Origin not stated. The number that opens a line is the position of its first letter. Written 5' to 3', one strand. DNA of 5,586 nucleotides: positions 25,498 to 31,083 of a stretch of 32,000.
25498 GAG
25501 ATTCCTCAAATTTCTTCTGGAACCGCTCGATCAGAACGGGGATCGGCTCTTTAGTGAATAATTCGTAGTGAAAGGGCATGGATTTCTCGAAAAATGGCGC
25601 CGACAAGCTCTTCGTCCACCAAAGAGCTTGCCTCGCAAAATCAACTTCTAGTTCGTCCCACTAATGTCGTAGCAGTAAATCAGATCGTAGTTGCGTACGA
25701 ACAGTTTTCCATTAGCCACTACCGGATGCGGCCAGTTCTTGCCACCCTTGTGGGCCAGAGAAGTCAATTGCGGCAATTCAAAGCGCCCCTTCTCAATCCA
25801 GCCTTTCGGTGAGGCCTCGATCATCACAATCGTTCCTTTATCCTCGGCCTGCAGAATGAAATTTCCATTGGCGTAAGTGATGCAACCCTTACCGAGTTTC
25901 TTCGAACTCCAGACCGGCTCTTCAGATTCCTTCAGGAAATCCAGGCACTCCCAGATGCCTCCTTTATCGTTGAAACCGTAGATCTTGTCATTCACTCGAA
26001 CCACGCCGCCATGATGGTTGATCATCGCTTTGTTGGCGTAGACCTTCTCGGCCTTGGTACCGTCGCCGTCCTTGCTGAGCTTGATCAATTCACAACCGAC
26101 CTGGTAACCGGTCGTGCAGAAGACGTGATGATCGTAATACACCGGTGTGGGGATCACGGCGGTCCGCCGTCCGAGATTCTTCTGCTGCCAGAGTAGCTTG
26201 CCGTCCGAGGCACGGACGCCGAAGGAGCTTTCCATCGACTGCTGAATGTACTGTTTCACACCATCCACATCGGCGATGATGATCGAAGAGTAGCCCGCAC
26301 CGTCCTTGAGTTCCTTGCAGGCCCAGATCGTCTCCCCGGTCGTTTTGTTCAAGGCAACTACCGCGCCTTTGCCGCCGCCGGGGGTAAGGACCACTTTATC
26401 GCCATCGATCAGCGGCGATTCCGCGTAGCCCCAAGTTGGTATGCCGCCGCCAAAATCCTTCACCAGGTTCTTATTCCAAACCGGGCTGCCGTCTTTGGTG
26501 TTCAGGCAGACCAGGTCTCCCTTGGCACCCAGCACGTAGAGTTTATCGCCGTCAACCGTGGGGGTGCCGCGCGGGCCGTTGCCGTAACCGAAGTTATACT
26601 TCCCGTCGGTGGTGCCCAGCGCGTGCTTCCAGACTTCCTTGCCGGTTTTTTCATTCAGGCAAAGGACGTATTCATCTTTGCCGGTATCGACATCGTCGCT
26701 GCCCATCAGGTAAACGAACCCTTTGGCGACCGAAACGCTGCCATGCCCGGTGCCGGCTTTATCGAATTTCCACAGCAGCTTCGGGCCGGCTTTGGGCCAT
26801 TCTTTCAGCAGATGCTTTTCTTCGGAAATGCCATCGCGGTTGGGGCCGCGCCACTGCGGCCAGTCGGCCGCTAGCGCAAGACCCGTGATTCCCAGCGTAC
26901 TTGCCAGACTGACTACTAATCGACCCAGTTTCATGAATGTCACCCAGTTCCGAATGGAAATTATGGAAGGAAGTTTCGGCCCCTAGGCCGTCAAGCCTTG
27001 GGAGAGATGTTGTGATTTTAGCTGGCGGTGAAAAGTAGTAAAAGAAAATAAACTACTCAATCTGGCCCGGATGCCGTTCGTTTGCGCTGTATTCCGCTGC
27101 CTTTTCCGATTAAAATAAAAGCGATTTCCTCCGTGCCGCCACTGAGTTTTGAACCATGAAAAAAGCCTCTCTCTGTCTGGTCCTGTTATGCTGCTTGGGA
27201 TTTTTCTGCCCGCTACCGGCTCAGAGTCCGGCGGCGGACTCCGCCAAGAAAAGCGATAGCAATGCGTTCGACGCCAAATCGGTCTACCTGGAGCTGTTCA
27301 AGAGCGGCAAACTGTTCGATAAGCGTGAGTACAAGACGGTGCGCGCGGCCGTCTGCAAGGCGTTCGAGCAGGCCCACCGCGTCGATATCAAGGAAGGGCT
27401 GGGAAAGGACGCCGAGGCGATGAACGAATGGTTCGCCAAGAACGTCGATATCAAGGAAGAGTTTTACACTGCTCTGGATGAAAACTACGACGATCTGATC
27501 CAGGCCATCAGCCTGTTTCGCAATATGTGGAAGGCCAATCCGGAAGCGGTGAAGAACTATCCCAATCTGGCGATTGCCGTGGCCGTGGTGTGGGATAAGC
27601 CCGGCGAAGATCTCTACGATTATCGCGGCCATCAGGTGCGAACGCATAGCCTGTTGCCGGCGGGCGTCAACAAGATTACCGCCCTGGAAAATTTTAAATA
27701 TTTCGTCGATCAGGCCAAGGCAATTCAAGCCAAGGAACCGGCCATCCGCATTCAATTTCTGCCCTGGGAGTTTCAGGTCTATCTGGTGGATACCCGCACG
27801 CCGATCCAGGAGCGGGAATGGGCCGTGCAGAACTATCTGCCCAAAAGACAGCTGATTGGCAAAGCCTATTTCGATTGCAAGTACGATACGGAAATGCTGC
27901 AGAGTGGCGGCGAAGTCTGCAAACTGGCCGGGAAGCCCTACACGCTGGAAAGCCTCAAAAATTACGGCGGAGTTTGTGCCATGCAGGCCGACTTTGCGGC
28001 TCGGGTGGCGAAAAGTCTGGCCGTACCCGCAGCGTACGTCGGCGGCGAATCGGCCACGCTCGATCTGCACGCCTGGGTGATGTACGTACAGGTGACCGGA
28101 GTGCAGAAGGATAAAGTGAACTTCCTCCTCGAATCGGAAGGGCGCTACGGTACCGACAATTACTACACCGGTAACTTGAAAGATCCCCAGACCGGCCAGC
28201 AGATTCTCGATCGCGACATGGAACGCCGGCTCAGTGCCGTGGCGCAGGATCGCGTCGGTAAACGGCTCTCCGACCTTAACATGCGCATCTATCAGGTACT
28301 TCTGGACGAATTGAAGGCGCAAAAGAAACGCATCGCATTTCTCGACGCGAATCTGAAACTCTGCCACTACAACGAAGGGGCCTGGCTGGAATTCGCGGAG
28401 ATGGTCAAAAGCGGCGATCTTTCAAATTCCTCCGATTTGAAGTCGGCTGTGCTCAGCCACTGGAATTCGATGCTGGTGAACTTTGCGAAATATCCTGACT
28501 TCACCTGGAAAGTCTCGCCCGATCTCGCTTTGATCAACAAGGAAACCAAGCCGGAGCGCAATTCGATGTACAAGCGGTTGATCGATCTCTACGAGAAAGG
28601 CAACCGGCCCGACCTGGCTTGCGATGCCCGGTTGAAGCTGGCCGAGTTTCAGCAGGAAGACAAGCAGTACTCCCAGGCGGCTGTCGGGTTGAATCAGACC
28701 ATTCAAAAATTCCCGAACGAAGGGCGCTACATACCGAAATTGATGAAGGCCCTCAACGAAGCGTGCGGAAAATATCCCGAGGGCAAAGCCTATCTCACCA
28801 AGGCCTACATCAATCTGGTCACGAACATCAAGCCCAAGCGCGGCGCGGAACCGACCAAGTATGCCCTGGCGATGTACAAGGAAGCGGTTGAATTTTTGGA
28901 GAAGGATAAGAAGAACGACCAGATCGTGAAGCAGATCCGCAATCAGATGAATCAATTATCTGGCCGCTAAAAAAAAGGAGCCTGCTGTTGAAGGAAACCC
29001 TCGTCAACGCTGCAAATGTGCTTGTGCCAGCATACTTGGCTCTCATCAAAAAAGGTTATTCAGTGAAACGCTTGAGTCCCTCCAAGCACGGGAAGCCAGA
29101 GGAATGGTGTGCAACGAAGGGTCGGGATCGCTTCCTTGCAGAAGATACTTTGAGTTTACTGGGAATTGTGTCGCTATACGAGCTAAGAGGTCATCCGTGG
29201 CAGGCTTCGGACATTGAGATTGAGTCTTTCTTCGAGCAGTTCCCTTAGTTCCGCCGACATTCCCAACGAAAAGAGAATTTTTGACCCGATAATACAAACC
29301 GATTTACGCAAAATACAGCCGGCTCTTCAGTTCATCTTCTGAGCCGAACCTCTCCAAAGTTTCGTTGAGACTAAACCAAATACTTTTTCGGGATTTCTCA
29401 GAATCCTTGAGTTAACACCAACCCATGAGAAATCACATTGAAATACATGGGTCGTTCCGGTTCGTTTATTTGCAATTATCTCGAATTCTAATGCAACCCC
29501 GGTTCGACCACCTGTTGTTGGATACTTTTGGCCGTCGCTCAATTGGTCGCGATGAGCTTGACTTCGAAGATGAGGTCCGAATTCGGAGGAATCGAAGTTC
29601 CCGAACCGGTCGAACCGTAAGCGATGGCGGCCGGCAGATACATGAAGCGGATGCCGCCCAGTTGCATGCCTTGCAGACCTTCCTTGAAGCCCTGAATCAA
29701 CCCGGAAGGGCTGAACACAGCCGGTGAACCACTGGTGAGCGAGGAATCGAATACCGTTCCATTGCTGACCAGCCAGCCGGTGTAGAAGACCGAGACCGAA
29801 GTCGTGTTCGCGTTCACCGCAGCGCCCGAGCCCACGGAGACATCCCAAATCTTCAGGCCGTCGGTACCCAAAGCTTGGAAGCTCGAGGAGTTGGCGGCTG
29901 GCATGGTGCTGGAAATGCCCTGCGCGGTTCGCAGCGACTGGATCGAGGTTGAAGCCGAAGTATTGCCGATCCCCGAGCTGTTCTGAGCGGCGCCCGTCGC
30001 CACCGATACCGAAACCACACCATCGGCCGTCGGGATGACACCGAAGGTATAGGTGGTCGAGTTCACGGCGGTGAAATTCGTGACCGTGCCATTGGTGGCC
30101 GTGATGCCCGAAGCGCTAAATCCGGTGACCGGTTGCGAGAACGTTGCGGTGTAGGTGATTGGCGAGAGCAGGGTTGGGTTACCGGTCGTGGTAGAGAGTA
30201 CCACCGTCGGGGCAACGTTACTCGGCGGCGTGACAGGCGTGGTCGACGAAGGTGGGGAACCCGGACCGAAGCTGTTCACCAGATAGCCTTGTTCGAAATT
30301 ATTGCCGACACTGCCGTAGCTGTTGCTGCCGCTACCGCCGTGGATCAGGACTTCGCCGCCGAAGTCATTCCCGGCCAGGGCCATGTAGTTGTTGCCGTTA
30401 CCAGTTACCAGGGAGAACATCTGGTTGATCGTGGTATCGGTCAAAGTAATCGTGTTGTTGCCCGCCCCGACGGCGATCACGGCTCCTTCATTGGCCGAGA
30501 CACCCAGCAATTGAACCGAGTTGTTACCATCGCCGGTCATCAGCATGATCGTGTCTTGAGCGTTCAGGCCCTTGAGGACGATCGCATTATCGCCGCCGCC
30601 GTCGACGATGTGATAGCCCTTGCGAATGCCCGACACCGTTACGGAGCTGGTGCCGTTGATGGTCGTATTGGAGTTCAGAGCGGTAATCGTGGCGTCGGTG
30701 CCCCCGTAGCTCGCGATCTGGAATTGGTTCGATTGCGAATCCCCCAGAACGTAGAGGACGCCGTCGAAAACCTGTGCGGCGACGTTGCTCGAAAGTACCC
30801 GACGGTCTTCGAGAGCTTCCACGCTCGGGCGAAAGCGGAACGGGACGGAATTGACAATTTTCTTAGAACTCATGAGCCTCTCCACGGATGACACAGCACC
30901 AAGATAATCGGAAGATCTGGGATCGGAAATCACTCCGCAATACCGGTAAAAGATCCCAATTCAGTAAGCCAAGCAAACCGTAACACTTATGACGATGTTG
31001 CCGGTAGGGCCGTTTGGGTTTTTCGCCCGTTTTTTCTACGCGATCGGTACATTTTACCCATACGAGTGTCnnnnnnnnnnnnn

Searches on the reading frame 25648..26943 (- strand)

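Call 69: search_protein_families(library=pfam, proteins=[window:25648-26943:-], max_evalue=0.0001)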
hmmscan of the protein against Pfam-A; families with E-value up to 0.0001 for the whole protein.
window:25648-26943:- (431 aa): 2 families
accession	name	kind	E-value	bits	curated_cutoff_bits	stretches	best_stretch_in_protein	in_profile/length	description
PF13360.13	PQQ_2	-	3.9e-30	105.7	27.6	1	90-331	2-220/233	Outer membrane protein assembly factor BamB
PF13570.13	Beta-prop_ACSF4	-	4.2e-08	33.4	133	1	93-416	31-317/329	Beta-alanine-activating enzyme, beta-propeller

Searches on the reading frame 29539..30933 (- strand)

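Call 69: search_protein_families(library=pfam, proteins=[window:29539-30933:-], max_evalue=0.0001)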
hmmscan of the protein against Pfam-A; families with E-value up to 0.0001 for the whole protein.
window:29539-30933:- (464 aa): 2 families
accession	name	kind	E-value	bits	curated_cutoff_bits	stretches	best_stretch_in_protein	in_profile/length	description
PF00254.34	FKBP_C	-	1.3e-20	74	21.1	1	376-461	7-94/94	FKBP-type peptidyl-prolyl cis-trans isomerase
PF19078.6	Big_12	-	5.2e-08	33.5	27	1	239-331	2-98/102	Bacterial Ig-like domain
